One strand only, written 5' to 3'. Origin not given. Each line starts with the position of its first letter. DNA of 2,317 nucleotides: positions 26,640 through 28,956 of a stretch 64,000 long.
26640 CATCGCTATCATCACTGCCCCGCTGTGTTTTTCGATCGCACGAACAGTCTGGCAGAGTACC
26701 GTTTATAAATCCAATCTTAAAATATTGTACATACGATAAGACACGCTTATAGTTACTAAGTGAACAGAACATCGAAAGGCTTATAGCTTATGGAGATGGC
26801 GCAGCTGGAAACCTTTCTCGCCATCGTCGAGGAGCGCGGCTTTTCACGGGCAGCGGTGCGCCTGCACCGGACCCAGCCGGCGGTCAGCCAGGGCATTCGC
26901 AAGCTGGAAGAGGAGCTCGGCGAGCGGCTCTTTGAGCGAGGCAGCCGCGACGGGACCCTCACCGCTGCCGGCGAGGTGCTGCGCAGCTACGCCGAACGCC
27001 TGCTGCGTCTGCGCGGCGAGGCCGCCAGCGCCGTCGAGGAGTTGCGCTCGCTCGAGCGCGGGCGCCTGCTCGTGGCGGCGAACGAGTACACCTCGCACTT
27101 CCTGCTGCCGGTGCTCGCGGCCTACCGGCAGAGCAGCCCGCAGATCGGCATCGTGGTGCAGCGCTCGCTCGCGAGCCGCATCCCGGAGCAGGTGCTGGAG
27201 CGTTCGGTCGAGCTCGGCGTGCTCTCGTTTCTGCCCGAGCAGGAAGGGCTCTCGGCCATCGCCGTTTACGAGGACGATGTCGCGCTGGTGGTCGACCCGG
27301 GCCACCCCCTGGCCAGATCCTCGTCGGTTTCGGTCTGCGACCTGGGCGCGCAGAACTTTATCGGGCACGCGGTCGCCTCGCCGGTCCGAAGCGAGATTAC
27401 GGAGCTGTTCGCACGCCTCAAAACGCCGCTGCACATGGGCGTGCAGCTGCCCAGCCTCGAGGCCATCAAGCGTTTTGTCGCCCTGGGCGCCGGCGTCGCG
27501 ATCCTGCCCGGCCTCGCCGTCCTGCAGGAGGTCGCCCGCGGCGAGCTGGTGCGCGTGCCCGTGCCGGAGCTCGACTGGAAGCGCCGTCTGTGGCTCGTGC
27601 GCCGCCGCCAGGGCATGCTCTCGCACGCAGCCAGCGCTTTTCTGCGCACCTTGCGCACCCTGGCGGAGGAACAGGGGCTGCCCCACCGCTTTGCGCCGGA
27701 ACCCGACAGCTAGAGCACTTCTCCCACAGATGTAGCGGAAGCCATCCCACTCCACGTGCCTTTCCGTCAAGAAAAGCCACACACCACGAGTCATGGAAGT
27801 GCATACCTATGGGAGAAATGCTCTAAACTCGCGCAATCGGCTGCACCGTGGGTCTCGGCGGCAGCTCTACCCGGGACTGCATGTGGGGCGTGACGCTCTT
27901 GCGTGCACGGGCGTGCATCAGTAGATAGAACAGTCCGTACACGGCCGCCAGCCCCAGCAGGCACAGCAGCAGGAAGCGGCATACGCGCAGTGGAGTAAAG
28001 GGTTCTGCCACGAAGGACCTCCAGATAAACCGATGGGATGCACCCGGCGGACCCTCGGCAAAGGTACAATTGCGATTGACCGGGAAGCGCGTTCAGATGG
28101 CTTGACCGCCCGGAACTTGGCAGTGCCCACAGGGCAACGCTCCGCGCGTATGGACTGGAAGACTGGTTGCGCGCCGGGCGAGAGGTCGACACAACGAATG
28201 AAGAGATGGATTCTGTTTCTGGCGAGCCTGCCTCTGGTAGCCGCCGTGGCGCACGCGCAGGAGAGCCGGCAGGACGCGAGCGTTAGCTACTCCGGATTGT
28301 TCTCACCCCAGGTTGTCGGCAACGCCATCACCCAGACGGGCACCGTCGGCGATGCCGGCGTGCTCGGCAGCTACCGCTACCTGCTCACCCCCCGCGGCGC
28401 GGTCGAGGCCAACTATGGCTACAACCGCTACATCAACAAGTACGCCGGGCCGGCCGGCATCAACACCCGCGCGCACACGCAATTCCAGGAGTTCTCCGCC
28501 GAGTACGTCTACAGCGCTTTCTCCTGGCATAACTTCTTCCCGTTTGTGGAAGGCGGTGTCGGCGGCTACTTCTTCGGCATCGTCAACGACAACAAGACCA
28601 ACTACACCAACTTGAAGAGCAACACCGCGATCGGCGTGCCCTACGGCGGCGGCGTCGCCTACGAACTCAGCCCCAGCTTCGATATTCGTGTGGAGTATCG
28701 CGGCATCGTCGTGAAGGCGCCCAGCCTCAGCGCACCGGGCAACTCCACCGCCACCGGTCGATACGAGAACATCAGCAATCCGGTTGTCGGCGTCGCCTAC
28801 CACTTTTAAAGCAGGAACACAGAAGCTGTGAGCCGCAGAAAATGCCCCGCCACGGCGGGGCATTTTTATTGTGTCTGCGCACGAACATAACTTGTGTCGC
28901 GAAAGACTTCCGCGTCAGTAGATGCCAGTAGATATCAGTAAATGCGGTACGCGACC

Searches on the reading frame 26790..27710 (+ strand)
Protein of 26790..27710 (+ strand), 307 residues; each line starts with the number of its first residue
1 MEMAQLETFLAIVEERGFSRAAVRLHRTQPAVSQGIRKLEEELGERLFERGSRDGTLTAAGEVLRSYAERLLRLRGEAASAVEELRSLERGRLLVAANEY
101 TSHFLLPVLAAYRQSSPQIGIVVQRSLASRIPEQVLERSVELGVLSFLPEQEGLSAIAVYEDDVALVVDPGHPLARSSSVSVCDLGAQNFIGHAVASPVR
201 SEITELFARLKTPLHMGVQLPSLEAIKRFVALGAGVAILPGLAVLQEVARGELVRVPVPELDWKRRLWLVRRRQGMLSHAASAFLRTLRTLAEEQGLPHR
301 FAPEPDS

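Call 35: find_encoding_contigs(protein=window:26790-27710:+, flank=3000, max_places=6)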
Protein window:26790-27710:+ (307 aa): no gene with exactly this product is on record in the collection.

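Call 49: find_related_loci(query=window:26790-27710:+, collection=genome_contigs, flank=2500)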
Query window:26790-27710:+ (307 aa) in genome_contigs; peptide patterns used: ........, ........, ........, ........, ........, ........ (x = any residue, [..] = any of these).
599 stretches matched a pattern (row limit reached: there are more); 57 encode a relative of the query (tblastn E <= 1e-3); 57 distinct loci.
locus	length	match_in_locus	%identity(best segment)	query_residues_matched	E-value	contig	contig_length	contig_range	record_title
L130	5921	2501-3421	93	1-307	0e+0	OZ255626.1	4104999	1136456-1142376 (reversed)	MAG: Acidobacteriaceae bacterium isolate 0f59fdaa-c93a-476d-9483-ed39786ec762 genome assembly, chromosome: 1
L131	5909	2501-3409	85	1-303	5e-168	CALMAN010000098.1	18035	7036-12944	MAG TPA_asm: uncultured Acidipila sp. isolate SRR13685123_bin.23_CONCOCT_v1.1_MAG genome assembly, contig: NODE_849_leng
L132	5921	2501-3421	83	1-307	3e-167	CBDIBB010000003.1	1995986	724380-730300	MAG: Acidobacteriaceae bacterium isolate db345807-df89-4180-878f-867e1cd289ee genome assembly, contig: contig_3, whole g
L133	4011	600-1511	87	1-304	1e-171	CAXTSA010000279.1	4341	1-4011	MAG TPA_asm: uncultured Acidobacteriaceae bacterium isolate public_SRR14721962_metawrap_bin.2 genome assembly, contig: p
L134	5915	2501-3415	83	1-305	4e-167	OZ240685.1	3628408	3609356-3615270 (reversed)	MAG: Acidobacteriaceae bacterium isolate e5de16f6-d3af-43b0-8568-cb99e9d2403f genome assembly, chromosome: 1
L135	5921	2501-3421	85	1-307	3e-166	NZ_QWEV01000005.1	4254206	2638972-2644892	Acidipila sp. EB88 Ga0247407_15, whole genome shotgun sequence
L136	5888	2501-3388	84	1-296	5e-161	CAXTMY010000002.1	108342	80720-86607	MAG TPA_asm: uncultured Acidobacteriaceae bacterium isolate public_SRR14722172_metawrap_bin.2 genome assembly, contig: p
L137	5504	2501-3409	84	1-304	2e-161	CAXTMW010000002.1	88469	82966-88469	MAG TPA_asm: uncultured Acidobacteriaceae bacterium isolate public_SRR14722157_metawrap_bin.1 genome assembly, contig: p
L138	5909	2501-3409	83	1-304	2e-159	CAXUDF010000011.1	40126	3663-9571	MAG TPA_asm: uncultured Acidobacteriaceae bacterium isolate private_T1914_metawrap_bin.2 genome assembly, contig: privat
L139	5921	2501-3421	79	1-307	3e-159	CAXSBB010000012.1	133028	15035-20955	MAG: uncultured Acidobacteriaceae bacterium isolate private_X3_metawrap_bin.2 genome assembly, contig: private_X3_metawr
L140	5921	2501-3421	78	1-307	5e-156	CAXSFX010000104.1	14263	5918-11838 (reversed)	MAG: uncultured Acidobacteriaceae bacterium isolate private_VT22_metawrap_bin.8 genome assembly, contig: private_VT22_me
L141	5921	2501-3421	78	1-307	2e-153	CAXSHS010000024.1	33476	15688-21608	MAG: uncultured Acidobacteriaceae bacterium isolate private_X3_metawrap_bin.4 genome assembly, contig: private_X3_metawr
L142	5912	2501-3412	83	1-304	2e-152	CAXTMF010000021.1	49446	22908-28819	MAG TPA_asm: uncultured Acidobacteriaceae bacterium isolate public_SRR14722154_metawrap_bin.3 genome assembly, contig: p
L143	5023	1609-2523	78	1-300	4e-151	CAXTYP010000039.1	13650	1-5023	MAG TPA_asm: uncultured Acidobacteriaceae bacterium isolate public_SRR2387885_metawrap_bin.3 genome assembly, contig: pu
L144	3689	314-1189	78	1-292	6e-149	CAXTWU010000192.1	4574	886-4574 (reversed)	MAG TPA_asm: uncultured Acidobacteriaceae bacterium isolate public_SRR14722095_metawrap_bin.1 genome assembly, contig: p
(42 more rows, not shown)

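Call 65: search_protein_families(library=pfam, proteins=[window:26790-27710:+], max_evalue=0.01)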
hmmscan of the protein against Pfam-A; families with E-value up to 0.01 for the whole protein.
window:26790-27710:+ (307 aa): 2 families
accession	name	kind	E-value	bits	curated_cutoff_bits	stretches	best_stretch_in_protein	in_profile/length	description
PF03466.25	LysR_substrate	-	1.1e-39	136.4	28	1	88-290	3-206/209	LysR substrate binding domain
PF00126.33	HTH_1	-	1e-21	77.1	26.6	1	4-62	2-60/60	Bacterial regulatory helix-turn-helix protein, lysR family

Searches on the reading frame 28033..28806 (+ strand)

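Call 65: search_protein_families(library=pfam, proteins=[window:28033-28806:+], max_evalue=0.01)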
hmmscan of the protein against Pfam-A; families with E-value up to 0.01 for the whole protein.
window:28033-28806:+ (258 aa): 1 family
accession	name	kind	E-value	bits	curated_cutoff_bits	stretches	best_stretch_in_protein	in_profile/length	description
PF13505.12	OMP_b-brl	-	4.5e-12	46.9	28.7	1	62-258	2-175/175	Outer membrane protein beta-barrel domain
